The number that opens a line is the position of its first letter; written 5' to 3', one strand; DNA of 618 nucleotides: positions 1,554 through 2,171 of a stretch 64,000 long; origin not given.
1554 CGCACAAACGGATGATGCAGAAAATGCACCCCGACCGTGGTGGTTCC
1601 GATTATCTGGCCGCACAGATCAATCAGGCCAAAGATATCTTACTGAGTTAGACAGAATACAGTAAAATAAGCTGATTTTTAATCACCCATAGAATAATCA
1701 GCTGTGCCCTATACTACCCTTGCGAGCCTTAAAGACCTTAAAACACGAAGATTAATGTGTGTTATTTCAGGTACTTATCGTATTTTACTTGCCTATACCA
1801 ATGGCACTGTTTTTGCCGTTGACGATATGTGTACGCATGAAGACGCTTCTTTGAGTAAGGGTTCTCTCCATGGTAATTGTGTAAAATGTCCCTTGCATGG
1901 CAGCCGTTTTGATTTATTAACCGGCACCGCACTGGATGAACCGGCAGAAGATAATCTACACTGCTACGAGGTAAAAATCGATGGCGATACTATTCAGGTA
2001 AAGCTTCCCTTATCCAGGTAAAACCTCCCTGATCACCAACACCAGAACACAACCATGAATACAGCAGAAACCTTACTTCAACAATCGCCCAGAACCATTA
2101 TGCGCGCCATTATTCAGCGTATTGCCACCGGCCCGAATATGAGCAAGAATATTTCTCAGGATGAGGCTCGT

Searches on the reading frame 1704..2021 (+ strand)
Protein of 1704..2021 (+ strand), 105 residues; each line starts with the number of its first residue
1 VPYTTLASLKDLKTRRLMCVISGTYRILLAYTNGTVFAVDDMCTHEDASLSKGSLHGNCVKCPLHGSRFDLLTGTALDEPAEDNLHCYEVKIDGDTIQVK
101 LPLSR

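Call 45: search_protein_families(library=pfam, proteins=[window:1704-2021:+], max_evalue=0.00001)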
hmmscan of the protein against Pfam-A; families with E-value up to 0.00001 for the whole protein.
window:1704-2021:+ (105 aa): 2 families
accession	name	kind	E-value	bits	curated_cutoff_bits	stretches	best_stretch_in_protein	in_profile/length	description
PF00355.32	Rieske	-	5.1e-16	58.8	20.3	1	10-89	9-88/88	Rieske [2Fe-2S] domain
PF13806.12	Rieske_2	-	9.1e-15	54.9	27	1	3-100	2-104/104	Rieske-like [2Fe-2S] domain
